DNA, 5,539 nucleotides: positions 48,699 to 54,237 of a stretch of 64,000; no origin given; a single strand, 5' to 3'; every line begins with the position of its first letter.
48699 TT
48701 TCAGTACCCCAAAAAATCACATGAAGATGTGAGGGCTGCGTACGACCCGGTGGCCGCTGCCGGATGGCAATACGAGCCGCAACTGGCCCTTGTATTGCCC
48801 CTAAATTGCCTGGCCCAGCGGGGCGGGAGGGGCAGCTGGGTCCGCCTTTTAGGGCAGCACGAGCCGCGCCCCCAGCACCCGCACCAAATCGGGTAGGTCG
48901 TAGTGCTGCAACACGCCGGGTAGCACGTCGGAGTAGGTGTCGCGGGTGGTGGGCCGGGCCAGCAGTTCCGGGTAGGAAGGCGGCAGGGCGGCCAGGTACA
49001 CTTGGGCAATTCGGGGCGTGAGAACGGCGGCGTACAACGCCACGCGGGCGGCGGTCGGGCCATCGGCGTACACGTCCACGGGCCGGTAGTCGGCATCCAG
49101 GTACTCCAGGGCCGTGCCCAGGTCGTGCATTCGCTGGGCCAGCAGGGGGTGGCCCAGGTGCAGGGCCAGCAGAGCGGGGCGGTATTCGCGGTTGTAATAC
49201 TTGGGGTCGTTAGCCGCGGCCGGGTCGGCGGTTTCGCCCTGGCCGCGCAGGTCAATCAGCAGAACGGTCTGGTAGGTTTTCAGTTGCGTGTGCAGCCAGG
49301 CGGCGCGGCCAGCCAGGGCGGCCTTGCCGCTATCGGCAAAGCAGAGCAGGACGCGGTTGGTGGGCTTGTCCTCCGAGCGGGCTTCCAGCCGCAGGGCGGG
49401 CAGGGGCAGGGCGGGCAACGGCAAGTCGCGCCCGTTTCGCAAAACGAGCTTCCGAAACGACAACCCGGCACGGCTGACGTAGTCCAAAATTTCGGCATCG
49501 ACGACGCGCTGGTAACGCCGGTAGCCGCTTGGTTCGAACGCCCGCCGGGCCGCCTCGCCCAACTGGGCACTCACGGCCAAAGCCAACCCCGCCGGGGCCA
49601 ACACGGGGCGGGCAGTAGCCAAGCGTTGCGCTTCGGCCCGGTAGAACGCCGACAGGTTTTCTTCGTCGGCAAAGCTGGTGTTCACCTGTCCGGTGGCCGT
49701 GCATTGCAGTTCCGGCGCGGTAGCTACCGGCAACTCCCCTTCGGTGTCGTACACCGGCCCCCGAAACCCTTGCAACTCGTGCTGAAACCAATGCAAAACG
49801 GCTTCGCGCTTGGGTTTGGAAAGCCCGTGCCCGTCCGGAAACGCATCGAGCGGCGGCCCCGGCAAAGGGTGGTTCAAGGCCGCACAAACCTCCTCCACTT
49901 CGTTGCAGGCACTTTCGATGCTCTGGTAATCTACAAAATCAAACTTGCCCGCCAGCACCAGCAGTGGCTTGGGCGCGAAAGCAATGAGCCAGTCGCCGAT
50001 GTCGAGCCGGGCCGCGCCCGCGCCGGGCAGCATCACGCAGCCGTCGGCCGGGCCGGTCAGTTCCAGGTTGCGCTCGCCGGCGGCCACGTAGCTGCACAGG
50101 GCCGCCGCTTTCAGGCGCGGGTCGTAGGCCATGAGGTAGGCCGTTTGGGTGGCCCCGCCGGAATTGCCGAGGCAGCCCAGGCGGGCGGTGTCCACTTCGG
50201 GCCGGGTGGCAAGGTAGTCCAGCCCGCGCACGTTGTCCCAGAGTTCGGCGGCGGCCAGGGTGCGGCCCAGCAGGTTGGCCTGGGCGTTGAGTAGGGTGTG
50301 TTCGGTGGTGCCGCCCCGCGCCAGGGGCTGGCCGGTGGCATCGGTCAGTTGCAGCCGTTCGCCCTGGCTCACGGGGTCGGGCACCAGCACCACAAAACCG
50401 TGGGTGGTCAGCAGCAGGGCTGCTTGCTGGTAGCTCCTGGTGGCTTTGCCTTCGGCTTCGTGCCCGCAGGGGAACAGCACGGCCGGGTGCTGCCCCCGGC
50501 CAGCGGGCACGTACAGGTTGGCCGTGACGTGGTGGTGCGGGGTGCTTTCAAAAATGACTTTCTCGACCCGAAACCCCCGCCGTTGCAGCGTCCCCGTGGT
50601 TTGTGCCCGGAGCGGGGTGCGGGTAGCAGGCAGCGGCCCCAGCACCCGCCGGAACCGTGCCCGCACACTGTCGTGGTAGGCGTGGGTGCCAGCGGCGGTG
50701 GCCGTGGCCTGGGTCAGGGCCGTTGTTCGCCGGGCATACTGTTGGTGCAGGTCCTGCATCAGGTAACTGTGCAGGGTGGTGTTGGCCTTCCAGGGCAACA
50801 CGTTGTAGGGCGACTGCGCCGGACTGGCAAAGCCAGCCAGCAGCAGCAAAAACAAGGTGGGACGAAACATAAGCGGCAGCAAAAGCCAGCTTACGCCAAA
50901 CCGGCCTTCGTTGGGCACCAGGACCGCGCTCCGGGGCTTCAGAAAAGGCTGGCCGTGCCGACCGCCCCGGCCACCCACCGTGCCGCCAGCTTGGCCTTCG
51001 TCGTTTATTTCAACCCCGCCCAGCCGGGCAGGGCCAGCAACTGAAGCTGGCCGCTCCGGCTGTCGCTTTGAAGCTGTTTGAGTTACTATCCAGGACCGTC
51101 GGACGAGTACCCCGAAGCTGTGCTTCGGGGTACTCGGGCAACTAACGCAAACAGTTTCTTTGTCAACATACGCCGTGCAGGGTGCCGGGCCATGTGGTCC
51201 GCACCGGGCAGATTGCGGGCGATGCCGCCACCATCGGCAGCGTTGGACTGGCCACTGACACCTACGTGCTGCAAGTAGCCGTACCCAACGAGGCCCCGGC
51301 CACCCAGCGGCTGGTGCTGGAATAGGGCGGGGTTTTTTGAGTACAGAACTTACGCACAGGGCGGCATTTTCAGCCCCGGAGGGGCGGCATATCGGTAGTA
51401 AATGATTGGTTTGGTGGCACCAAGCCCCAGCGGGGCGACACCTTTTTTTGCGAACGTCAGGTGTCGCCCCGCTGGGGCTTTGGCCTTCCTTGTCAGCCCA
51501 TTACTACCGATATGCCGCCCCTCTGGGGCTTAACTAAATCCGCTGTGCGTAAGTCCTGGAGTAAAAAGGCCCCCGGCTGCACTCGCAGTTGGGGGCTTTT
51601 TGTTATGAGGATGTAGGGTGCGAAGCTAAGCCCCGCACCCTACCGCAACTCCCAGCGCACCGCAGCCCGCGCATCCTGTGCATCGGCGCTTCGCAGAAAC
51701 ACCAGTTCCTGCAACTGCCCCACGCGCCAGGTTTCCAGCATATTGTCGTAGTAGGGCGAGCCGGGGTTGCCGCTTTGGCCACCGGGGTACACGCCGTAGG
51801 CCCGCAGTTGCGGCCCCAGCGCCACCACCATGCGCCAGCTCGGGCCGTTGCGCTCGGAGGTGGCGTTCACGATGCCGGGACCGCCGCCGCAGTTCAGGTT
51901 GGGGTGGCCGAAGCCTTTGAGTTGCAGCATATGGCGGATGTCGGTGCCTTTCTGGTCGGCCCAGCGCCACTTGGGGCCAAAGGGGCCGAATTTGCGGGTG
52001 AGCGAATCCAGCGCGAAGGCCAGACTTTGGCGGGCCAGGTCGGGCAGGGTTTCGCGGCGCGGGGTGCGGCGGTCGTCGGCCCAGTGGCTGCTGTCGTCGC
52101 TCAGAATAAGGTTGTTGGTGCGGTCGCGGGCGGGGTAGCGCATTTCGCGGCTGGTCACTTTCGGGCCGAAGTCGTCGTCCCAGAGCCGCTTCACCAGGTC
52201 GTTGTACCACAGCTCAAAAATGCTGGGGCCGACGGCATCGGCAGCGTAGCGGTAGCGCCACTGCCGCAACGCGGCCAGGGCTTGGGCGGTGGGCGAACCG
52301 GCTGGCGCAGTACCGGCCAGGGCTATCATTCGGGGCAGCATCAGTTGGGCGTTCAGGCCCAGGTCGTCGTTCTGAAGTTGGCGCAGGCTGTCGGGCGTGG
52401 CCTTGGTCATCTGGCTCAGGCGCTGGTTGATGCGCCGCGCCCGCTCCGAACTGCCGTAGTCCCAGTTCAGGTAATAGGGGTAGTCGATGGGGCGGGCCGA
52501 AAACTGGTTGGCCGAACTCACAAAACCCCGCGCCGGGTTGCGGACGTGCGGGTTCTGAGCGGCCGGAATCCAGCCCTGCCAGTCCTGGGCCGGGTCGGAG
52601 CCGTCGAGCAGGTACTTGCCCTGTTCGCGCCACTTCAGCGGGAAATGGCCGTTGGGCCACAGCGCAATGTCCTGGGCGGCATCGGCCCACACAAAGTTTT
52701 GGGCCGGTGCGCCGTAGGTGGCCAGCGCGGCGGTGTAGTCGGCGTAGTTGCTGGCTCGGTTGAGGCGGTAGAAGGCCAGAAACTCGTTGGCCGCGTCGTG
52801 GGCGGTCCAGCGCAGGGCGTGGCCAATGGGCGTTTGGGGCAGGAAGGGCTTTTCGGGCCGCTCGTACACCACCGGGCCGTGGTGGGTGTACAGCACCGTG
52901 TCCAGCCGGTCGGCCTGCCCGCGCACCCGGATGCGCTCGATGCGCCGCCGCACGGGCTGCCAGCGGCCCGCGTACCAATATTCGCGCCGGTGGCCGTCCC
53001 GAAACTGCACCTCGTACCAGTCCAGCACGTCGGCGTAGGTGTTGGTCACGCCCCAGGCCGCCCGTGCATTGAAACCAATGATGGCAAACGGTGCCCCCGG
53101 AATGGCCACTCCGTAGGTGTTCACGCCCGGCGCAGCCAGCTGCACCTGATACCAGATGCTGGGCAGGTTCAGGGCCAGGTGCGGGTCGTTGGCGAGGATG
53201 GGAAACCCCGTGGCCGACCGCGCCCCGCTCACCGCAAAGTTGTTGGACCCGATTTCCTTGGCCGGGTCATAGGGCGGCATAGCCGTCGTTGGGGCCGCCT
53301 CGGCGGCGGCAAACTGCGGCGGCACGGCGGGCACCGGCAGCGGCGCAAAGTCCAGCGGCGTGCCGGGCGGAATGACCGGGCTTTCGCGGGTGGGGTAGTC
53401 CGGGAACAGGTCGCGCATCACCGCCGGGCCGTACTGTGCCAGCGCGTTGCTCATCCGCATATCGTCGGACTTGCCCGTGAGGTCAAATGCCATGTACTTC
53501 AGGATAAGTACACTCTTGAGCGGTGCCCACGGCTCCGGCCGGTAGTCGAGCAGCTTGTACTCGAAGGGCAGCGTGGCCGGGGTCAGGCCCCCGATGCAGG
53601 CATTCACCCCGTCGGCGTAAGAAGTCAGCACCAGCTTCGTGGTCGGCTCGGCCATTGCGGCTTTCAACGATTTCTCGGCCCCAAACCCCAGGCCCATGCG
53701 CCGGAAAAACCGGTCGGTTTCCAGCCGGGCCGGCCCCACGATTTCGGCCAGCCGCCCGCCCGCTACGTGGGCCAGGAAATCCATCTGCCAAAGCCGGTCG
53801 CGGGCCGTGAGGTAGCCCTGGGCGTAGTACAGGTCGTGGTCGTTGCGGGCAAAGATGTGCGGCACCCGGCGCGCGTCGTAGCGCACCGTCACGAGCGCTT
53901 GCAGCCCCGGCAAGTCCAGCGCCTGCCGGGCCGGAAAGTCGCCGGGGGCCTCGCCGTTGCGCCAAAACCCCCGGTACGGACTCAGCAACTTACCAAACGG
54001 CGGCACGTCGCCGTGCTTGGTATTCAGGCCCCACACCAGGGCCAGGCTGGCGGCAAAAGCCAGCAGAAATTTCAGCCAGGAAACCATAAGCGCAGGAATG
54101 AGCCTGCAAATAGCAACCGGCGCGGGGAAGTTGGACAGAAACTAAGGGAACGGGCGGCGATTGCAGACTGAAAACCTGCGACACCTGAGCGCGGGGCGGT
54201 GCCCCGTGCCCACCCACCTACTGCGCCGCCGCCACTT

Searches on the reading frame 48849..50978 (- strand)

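Call 101: search_protein_families(library=pfam, proteins=[window:48849-50978:-], max_evalue=0.0001)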
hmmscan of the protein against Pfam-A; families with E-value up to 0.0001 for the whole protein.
window:48849-50978:- (709 aa): 1 family
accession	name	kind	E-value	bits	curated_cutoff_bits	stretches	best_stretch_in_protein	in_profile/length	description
PF05448.18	AXE1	-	2.1e-05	23.9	21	1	137-293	55-204/321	Acetyl xylan esterase (AXE1)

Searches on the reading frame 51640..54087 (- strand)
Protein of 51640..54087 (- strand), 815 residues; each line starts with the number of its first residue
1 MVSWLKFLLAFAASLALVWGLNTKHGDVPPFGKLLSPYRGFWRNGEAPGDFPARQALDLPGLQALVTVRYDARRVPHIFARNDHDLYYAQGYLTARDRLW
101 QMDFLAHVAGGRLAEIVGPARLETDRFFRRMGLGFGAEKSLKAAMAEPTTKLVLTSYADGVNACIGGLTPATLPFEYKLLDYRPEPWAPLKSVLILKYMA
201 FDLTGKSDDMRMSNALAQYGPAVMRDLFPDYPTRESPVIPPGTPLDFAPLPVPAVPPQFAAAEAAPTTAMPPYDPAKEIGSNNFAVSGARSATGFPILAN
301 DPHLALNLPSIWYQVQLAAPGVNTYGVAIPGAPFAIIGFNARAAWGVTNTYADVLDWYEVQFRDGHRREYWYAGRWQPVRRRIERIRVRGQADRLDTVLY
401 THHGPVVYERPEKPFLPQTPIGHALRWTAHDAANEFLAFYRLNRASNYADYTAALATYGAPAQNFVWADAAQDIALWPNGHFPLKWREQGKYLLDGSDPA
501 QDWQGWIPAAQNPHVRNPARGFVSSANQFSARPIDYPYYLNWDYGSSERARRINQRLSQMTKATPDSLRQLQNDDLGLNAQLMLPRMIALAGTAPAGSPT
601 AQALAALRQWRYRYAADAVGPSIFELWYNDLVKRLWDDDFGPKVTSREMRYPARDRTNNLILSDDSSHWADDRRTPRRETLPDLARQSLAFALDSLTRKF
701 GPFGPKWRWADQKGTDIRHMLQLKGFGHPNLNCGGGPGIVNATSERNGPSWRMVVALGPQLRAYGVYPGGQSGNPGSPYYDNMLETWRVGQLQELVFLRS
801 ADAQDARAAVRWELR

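Call 101: search_protein_families(library=pfam, proteins=[window:51640-54087:-], max_evalue=0.0001)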
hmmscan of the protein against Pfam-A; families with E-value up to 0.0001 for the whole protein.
window:51640-54087:- (815 aa): 1 family
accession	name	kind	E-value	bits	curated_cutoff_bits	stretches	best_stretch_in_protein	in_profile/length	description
PF01804.23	Penicil_amidase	-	6.6e-219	729.8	21.3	1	66-800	2-671/675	Penicillin amidase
